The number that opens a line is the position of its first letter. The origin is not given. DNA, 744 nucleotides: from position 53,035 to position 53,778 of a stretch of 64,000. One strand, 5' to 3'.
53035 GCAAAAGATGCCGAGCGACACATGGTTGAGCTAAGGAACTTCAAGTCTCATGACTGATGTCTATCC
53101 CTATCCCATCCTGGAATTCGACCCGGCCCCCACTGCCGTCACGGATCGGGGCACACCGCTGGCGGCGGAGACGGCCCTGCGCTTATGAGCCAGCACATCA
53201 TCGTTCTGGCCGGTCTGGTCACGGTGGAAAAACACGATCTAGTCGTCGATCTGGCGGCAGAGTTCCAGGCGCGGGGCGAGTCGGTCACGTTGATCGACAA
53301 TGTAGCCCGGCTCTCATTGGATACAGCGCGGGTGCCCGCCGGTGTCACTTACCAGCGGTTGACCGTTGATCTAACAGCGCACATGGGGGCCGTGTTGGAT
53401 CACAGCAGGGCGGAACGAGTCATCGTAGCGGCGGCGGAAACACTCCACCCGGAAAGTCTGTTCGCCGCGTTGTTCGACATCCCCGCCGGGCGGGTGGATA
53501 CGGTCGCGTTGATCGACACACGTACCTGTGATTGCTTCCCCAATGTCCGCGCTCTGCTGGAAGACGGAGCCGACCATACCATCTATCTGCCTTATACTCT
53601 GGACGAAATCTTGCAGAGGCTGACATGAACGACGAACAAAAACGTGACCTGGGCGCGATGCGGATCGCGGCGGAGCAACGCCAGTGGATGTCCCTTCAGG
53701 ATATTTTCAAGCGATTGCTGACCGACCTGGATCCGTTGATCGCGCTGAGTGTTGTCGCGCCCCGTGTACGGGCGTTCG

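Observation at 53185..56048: Four-gene translationally coupled operon of unknowns ending in a secreted NHL beta-propeller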

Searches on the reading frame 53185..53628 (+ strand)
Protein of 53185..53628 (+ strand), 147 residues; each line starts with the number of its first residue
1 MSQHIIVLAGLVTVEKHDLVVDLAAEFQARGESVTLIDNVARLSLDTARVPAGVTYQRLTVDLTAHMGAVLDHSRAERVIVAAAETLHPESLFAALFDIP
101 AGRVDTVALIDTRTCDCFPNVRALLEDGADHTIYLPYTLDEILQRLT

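Call 5: search_protein_families(library=pfam, proteins=[window:53185-53628:+], max_evalue=1)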
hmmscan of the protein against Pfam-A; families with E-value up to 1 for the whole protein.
window:53185-53628:+ (147 aa): 1 family
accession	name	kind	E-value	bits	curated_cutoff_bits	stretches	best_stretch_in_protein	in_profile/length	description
PF04127.22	DFP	-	0.3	11.3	22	1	22-84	34-91/186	DNA/pantothenate metabolism flavoprotein C-terminal domain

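Call 8: search_protein_families(library=ncbifam, proteins=[window:53185-53628:+], max_evalue=1)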
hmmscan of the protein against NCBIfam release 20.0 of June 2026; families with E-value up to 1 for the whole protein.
window:53185-53628:+ (147 aa): 1 family
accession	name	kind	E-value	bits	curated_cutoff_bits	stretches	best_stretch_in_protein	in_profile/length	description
NF000395.3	blaOXA-60_like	exception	0.017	14.5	550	1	21-106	11-94/271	OXA-60 family carbapenem-hydrolyzing class D beta-lactamase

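Call 9: search_solved_structures(query=window:53185-53628:+, max_evalue=10)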
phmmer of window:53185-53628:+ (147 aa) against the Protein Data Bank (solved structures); distinct sequences matched with E-value up to 10: 1.
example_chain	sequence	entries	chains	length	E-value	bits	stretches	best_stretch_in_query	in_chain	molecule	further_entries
9f5w_B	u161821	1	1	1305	1.5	12.3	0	44-99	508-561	Structural maintenance of chromosomes protein 4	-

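Call 16: find_homologous_proteins(query=window:53185-53628:+, max_evalue=0.001)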
Query window:53185-53628:+ (147 aa): 9 proteins with E <= 0.001 among 337 candidates.
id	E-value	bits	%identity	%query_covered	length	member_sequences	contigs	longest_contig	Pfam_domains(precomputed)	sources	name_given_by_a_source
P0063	1.9e-87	308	100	100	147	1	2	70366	-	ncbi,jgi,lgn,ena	jgi:hypothetical protein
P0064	1.1e-26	111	46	95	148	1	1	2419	-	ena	-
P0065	1.3e-26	111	42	99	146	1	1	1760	-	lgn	-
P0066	2.0e-25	107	43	97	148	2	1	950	-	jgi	jgi:hypothetical protein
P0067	1.0e-24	105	49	95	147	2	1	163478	-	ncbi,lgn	ncbi:MAG: hypothetical protein AAF846_06955 [Chloroflexota bacterium]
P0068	3.8e-22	97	43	95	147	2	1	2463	-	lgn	-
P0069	8.9e-22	96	44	97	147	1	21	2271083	-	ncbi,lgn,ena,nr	ncbi:MAG: hypothetical protein CL610_20930 [Anaerolineaceae bacterium]|nr:hypothetical protein [Anae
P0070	1.7e-21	95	43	96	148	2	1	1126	-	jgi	jgi:hypothetical protein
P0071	3.7e-21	94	46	97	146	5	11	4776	-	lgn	-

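Call 25: find_homologous_proteins(query=A2, max_evalue=0.001)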
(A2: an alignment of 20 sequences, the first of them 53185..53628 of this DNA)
Query A2 (20 sequences) (147 aa, profile of the alignment): 83 proteins with E <= 0.001 among 8000 candidates.
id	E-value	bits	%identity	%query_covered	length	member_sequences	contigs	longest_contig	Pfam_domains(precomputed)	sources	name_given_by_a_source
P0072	3.3e-56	207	44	97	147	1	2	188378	-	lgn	-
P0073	4.1e-56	207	46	97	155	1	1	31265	-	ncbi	-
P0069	4.7e-56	207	44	97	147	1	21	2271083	-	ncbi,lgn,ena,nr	ncbi:MAG: hypothetical protein CL610_20930 [Anaerolineaceae bacterium]|nr:hypothetical protein [Anae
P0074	7.1e-56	206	44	95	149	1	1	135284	-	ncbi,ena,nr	ncbi:MAG: hypothetical protein K8L99_11845 [Anaerolineae bacterium]|nr:hypothetical protein [Anaerol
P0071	1.9e-55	205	46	97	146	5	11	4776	-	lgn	-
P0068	1.5e-54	202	43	95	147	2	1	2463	-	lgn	-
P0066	1.6e-54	202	43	97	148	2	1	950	-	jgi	jgi:hypothetical protein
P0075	1.8e-54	202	47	95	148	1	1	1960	-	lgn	-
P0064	3.5e-54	201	46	95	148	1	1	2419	-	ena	-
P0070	8.7e-54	200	43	96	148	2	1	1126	-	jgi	jgi:hypothetical protein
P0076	3.5e-53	198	49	95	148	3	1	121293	-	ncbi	ncbi:MAG: hypothetical protein Phog2KO_09970 [Phototrophicaceae bacterium]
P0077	5.2e-53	197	43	98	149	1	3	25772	-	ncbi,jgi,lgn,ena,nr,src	ncbi:MAG TPA: hypothetical protein VKY59_15305 [Spirillospora sp.]|nr:hypothetical protein [Spirillo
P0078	6.1e-53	197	45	95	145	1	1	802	-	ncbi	-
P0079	1.7e-52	195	44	99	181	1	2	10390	-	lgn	-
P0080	2.2e-52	195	42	99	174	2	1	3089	-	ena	-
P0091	1.7e-50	189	39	98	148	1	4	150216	-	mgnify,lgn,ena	mgnify:CR=1 FL=1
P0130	1.3e-39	154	39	98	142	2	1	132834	-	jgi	jgi:hypothetical protein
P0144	1.1e-17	82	31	99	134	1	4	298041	-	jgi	jgi:hypothetical protein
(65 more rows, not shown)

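Call 38: predict_structure(alignment_id=A3)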
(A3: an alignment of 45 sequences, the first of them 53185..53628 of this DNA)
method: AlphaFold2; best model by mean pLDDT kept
length: 147 residues; sequences in the alignment: 45
mean_pLDDT: 95.6   pTM: 0.90
mean pLDDT of the five models: 95.6, 94.7, 94.3, 94.1, 94.0
residues with pLDDT >= 90: 136; 70-90: 11; 50-70: 0; < 50: 0
segments of 3 or more residues with pLDDT < 50: none
pLDDT, mean of each block of 10 residues (from residue 1): 94 97 98 98 97 97 92 94 97 92 94 92 98 98 95
secondary structure, 60 per line:
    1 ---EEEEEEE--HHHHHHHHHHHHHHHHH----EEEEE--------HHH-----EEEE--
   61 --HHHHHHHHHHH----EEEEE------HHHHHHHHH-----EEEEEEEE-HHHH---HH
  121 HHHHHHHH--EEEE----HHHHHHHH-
elements in order: E4-10 H13-29 E34-38 E55-58 H63-73 E78-82 H89-97 E103-110 H112-115 H119-128 E131-134 H139-146

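Call 50: search_protein_families(library=pfam, alignment_id=A3, max_evalue=1)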
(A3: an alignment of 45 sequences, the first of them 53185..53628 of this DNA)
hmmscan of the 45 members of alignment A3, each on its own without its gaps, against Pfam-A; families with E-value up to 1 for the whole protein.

A. member 1, window:53185-53628:+ (147 aa): 1 family
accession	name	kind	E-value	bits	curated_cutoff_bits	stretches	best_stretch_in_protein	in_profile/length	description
PF04127.22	DFP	-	0.3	11.3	22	1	22-84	34-91/186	DNA/pantothenate metabolism flavoprotein C-terminal domain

B. families by the number of members that match (of 45 scanned): 47 families (the first 25 are shown)
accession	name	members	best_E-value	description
PF08433.16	KTI12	13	0.0026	Chromatin associated protein KTI12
PF01656.29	CbiA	5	0.0061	CobQ/CobB/MinD/ParA nucleotide binding domain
PF04127.22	DFP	4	0.029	DNA/pantothenate metabolism flavoprotein C-terminal domain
PF21109.2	Stonustoxin_helical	3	0.025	Stonustoxin helical domain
PF02492.25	cobW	2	0.00051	CobW/HypB/UreG, nucleotide-binding domain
PF03031.24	NIF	2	0.0075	NLI interacting factor-like phosphatase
PF00582.32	Usp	2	0.016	Universal stress protein family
PF13500.12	AAA_26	2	0.018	AAA domain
PF20720.3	nSTAND3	2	0.048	Novel STAND NTPase 3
PF21555.2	CCC_C_1st_pro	2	0.092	Prokaryotic cation-chloride cotransporter, C-terminal domain, 1st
PF01408.29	GFO_IDH_MocA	2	0.14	Oxidoreductase family, NAD-binding Rossmann fold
PF01591.24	6PF2K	2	0.14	6-phosphofructo-2-kinase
PF20870.2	FAM186A-B_N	1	0.00032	FAM186A/B, N-terminal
PF02472.21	ExbD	1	0.0021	Biopolymer transport protein ExbD/TolR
PF15773.10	DAAP1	1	0.005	Dynein axonemal-associated protein 1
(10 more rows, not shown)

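Call 51: search_solved_structures(query=A3, max_evalue=10, show_alignments=3)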
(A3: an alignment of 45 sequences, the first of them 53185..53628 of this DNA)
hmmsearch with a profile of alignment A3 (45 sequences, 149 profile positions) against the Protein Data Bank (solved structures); distinct sequences matched with E-value up to 10: 46.
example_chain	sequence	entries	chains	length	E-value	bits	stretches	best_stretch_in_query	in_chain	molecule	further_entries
3j3s_A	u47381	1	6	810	2.2e-05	28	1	7-98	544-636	Negative regulator of genetic competence ClpC/MecB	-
3j3r_A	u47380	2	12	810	3.3e-05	27.5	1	7-98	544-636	Negative regulator of genetic competence ClpC/MecB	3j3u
7abr_A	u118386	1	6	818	3.3e-05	27.4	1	7-98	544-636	Negative regulator of genetic competence ClpC/MecB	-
3j3t_A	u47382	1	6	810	0.00015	25.3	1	7-98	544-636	Negative regulator of genetic competence ClpC/MecB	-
29hb_b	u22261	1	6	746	0.00077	23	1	7-109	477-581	ATP-dependent Clp protease, ATP-binding subunit ClpE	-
6em9_A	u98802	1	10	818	0.00092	22.8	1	7-98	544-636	ATP-dependent Clp protease ATP-binding subunit ClpC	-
6em8_A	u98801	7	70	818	0.00092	22.8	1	7-98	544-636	ATP-dependent Clp protease ATP-binding subunit ClpC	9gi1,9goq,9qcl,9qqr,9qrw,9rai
5l3r_A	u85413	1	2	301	0.0018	21.8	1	3-105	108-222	Signal recognition particle 54 kDa protein, chloroplastic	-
2yvu_A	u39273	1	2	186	0.015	18.8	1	3-46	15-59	Probable adenylyl-sulfate kinase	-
8zrs_A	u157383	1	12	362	0.036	17.6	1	7-96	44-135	Caseinolytic peptidase B protein homolog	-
9szu_A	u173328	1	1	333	0.043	17.4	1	15-91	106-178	PLZ2.3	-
8zr0_A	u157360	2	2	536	0.077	16.5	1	7-96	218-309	Caseinolytic peptidase B protein homolog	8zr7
4fcv_A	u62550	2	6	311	0.077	16.5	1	8-98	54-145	Chaperone protein ClpB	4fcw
1vma_A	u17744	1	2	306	0.095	16.2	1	3-114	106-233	cell division protein FtsY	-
4ciu_A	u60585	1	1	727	0.1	16.1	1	8-98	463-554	CHAPERONE PROTEIN CLPB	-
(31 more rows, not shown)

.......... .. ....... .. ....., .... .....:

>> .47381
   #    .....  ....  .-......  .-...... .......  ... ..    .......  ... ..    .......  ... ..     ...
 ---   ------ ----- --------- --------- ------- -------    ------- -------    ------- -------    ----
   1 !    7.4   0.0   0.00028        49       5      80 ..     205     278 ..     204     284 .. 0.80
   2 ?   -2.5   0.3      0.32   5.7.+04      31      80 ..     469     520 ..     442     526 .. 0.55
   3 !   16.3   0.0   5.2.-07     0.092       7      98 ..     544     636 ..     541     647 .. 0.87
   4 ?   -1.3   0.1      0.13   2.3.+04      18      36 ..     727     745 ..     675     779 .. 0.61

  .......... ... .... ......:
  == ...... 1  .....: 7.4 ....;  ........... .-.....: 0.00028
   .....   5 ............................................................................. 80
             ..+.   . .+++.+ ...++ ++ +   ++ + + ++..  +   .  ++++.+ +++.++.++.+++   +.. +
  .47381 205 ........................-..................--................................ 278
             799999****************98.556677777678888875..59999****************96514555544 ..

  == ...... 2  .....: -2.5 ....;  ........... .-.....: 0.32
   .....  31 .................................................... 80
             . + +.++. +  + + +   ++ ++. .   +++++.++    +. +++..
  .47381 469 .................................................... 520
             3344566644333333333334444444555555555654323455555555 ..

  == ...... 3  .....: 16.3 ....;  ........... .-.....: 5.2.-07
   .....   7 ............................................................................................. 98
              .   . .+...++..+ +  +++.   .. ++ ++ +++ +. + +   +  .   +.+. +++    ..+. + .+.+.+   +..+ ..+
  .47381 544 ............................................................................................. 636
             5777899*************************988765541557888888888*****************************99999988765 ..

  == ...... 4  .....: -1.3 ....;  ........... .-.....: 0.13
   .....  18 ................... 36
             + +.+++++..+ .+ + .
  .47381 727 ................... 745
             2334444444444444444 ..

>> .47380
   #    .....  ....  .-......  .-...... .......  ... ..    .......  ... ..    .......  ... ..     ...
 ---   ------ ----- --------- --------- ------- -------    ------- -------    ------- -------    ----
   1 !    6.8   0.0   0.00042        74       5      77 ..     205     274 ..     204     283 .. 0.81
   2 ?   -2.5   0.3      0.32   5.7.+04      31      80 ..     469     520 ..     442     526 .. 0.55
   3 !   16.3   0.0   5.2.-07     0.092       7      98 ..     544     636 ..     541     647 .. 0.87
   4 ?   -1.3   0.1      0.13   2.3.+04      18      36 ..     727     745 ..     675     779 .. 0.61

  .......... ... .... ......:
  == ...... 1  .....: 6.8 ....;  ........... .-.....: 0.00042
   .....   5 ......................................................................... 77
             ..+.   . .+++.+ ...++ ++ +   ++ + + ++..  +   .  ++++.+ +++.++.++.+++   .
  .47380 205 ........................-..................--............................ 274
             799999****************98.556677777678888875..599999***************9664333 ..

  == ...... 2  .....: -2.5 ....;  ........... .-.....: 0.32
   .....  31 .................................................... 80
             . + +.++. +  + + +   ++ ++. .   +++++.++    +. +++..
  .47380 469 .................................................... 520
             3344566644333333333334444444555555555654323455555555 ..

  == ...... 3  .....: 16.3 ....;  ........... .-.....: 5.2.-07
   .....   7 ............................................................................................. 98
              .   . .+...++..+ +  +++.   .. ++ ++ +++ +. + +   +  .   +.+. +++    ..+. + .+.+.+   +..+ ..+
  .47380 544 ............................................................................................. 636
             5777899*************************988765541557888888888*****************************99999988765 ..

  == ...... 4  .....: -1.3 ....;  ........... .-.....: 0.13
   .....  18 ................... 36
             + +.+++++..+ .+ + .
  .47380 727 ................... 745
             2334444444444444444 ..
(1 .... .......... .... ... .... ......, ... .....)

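Call 55: find_encoding_contigs(protein=P0144, flank=6000, max_places=2)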
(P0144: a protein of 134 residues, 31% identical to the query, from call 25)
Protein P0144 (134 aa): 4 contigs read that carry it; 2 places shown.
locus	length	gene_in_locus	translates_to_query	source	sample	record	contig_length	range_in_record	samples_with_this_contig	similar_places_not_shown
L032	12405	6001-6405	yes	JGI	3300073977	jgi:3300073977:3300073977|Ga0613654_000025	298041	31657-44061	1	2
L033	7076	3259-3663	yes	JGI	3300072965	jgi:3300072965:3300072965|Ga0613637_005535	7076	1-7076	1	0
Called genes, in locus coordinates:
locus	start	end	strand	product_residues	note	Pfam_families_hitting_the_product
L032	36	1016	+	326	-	PF00248:Aldo_ket_red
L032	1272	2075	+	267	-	-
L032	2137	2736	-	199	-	PF27456:NudK_N, PF00293:NUDIX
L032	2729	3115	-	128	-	-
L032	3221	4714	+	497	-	PF00392:GntR, PF00155:Aminotran_1_2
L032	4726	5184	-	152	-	PF00293:NUDIX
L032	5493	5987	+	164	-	-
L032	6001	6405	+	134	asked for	-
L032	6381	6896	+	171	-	PF00542:Ribosomal_L12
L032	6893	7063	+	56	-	-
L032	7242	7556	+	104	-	-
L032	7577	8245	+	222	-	PF00440:TetR_N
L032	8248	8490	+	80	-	-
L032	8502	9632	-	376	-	PF13439:Glyco_transf_4, PF13579:Glyco_trans_4_4, PF00534:Glycos_transf_1, PF13692:Glyco_trans_1_4, PF13524:Glyco_trans_1_2 (weak)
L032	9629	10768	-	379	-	PF13439:Glyco_transf_4, PF13579:Glyco_trans_4_4, PF20706:GT4-conflict, PF00534:Glycos_transf_1, PF13692:Glyco_trans_1_4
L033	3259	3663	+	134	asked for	-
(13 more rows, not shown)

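Call 56: find_encoding_contigs(protein=P0130, flank=6000, max_places=2)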
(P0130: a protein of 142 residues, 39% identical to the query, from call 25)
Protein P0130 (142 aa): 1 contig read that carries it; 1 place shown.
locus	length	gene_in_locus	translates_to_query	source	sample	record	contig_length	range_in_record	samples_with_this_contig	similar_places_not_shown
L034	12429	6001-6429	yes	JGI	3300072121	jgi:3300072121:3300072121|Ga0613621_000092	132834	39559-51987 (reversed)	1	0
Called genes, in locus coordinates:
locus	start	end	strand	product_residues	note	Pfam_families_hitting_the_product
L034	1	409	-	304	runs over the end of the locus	PF01379:Porphobil_deam, PF03900:Porphobil_deamC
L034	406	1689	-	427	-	PF05201:GlutR_N, PF01488:Shikimate_DH, PF00745:GlutR_dimer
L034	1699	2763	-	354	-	PF00762:Ferrochelatase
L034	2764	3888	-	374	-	PF06778:Chlor_dismutase, PF00355:Rieske, PF13806:Rieske_2, PF22543:Rieske_4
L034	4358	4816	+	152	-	-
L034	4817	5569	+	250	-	PF01048:PNP_UDP_1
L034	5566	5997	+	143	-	PF00583:Acetyltransf_1, PF13508:Acetyltransf_7 (weak)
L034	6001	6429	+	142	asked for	-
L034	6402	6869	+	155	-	PF20593:DUF6793 (faint)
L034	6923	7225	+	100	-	-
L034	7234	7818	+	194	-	PF00440:TetR_N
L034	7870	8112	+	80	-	-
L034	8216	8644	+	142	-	-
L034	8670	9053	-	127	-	PF22302:DUF6968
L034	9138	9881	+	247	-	-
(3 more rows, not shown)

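Call 57: find_encoding_contigs(protein=P0091, flank=6000, max_places=2)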
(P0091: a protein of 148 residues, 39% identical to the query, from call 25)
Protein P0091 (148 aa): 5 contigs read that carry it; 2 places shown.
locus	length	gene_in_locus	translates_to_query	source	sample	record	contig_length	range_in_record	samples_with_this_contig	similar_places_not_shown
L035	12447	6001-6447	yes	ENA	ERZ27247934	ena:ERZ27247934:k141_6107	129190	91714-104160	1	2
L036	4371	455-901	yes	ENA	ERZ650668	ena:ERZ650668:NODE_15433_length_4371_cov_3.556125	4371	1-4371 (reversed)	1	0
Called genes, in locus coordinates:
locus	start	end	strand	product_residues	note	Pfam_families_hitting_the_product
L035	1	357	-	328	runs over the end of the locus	PF08239:SH3_3 (faint)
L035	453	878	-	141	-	-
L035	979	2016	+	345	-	PF03372:Exo_endo_phos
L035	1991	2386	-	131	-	-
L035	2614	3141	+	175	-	PF02559:CarD_TRCF_RID, PF21095:CarD_C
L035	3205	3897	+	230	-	PF00730:HhH-GPD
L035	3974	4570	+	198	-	-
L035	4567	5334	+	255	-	PF01048:PNP_UDP_1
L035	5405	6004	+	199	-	-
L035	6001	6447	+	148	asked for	-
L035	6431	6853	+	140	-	-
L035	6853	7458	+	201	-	-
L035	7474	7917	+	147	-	-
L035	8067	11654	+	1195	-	PF02574:S-methyl_trans, PF00809:Pterin_bind, PF02607:B12-binding_2, PF02310:B12-binding, PF02965:Met_synt_B12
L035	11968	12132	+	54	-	-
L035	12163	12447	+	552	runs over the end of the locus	-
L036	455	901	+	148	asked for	-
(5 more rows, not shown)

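Call 65: search_protein_families(library=pfam, proteins=[L035:7474-7917:+], max_evalue=1)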
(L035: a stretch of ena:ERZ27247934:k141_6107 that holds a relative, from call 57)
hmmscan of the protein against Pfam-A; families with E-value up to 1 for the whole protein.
L035:7474-7917:+ (147 aa): 1 family
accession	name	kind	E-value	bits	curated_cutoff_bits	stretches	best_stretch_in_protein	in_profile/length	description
PF11964.13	SpoIIAA-like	-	0.016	16.3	25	1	61-143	29-105/106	SpoIIAA-like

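Call 76: search_protein_families(library=padloc, proteins=[window:53185-53628:+], max_evalue=0.1)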
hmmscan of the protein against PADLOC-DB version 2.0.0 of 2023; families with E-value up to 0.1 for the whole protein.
window:53185-53628:+ (147 aa): 0 families
